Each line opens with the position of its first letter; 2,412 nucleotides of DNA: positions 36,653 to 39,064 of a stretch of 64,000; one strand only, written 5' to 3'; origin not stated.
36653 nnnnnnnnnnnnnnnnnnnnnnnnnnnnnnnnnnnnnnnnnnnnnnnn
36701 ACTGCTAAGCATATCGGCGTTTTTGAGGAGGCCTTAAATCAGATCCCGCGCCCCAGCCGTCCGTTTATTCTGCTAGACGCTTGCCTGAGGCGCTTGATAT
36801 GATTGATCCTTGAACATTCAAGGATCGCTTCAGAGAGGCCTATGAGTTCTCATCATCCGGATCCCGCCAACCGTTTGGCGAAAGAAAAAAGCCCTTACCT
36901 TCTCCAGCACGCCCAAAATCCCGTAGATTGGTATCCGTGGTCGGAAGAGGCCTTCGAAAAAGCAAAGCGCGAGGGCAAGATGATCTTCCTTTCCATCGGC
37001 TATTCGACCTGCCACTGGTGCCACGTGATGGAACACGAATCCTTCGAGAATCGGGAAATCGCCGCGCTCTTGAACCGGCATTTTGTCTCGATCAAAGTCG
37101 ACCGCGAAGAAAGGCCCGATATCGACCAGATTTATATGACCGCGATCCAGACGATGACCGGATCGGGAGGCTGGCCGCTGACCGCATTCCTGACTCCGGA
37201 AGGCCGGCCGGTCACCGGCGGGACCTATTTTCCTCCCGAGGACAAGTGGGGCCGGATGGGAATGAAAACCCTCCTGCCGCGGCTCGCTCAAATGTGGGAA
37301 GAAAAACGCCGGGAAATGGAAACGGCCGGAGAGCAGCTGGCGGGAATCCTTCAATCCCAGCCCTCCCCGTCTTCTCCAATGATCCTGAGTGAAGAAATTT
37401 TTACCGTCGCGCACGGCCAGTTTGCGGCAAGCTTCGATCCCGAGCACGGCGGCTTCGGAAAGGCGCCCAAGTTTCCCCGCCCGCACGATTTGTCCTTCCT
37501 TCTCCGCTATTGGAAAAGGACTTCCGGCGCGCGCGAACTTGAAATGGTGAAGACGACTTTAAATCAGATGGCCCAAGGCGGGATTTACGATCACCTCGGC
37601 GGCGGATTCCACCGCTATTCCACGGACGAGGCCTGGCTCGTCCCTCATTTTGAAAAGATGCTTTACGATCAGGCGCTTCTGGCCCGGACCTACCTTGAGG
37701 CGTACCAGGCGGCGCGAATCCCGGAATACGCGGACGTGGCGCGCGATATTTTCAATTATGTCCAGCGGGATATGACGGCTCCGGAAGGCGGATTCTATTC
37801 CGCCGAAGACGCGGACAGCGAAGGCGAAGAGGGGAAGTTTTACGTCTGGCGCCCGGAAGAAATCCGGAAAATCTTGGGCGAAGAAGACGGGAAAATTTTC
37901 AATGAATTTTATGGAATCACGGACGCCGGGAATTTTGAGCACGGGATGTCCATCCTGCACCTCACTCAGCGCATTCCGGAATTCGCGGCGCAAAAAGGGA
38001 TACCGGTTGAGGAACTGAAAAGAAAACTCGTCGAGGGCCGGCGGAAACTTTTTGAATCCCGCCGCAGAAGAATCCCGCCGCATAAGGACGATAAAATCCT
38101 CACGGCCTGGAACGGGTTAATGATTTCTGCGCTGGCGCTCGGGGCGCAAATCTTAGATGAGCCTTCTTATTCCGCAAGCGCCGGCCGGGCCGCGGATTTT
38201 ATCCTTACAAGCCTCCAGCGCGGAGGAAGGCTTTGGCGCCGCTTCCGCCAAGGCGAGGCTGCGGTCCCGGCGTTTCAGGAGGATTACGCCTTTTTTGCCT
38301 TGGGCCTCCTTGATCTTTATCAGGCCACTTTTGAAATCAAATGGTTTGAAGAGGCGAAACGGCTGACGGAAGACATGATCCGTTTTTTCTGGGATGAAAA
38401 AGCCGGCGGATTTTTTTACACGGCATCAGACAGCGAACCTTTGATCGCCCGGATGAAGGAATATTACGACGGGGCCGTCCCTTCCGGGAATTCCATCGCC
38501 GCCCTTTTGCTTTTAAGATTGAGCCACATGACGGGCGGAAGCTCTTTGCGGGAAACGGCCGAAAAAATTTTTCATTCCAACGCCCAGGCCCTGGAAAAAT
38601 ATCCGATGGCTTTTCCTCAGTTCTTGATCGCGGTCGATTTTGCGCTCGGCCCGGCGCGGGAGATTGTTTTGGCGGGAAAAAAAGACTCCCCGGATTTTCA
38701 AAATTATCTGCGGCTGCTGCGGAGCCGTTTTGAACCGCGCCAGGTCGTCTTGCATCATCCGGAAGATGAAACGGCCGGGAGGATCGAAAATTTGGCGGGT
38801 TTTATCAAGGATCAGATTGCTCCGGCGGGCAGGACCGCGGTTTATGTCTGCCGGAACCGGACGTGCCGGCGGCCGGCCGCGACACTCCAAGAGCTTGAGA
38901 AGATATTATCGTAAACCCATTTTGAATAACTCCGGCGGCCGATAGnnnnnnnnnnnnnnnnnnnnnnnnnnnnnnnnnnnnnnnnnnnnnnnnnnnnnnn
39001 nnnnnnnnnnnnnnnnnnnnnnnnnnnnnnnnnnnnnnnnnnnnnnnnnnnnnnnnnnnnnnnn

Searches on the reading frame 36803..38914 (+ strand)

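Call 59: search_protein_families(library=pfam, proteins=[window:36803-38914:+], max_evalue=0.0001)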
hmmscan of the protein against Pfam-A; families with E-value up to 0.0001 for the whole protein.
window:36803-38914:+ (703 aa): 2 families
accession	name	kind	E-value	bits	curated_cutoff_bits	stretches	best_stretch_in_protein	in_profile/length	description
PF03190.21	Thioredox_DsbH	-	3.7e-77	258.3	27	1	23-182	2-161/163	Protein of unknown function, DUF255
PF13899.12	Thioredoxin_7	-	2.2e-11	44.2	27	1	42-132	1-83/83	Thioredoxin-like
